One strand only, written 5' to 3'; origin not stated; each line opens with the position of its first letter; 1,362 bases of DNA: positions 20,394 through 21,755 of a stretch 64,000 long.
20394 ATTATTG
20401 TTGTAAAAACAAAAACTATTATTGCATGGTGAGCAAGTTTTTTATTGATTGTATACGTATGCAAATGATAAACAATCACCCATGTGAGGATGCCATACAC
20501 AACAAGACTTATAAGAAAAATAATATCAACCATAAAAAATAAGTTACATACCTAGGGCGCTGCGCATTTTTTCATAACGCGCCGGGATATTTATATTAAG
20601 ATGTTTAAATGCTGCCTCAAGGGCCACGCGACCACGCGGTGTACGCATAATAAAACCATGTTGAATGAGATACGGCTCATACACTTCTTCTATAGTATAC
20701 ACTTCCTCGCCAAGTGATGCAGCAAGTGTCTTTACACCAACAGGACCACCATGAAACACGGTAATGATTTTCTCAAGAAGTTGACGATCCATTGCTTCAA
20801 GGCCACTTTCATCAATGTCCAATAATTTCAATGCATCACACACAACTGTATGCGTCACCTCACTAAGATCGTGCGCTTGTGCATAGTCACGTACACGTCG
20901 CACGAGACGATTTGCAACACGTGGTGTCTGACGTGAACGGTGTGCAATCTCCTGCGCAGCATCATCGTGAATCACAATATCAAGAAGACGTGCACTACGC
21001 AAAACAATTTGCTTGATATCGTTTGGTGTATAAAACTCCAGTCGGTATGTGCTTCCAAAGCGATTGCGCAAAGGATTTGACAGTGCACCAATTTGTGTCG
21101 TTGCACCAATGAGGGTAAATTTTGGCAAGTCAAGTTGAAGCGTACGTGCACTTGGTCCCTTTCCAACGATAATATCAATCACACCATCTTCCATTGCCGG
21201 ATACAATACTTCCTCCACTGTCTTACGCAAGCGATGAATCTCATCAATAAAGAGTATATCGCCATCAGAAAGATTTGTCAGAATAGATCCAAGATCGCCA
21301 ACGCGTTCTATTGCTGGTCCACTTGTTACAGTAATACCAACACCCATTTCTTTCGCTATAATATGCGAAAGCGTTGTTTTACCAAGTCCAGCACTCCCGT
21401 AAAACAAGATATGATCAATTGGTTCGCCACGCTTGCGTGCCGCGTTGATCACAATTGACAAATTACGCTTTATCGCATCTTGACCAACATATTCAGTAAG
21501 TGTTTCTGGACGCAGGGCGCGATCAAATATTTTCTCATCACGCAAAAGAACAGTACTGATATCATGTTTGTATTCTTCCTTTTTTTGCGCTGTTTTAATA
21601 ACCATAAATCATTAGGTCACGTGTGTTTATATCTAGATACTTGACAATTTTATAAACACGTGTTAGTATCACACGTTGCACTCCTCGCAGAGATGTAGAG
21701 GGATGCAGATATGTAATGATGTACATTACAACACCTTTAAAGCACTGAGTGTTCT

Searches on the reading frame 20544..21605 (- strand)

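Call 7: search_protein_families(library=pfam, proteins=[window:20544-21605:-])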
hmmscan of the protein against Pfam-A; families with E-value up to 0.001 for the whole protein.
window:20544-21605:- (353 aa): 6 families
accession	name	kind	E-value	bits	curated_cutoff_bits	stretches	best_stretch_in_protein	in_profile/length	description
PF05496.18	RuvB_N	-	4.3e-74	248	27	1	31-189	1-159/159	Holliday junction DNA helicase RuvB P-loop domain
PF17864.7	AAA_lid_4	-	1.2e-26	92.7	27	1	192-265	1-74/74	RuvB AAA lid domain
PF05491.19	RuvB_C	-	1.6e-23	82.9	24.7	1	266-337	1-72/72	RuvB C-terminal winged helix domain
PF00004.35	AAA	-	1.1e-16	61.9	21.2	1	66-188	1-128/131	ATPase family associated with various cellular activities (AAA)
PF07728.20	AAA_5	-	1e-06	29.3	22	1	67-183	3-139/139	AAA domain (dynein-related subfamily)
PF01078.27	Mg_chelatase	-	0.00043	20.2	20.3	0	114-146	106-138/207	Magnesium chelatase, subunit ChlI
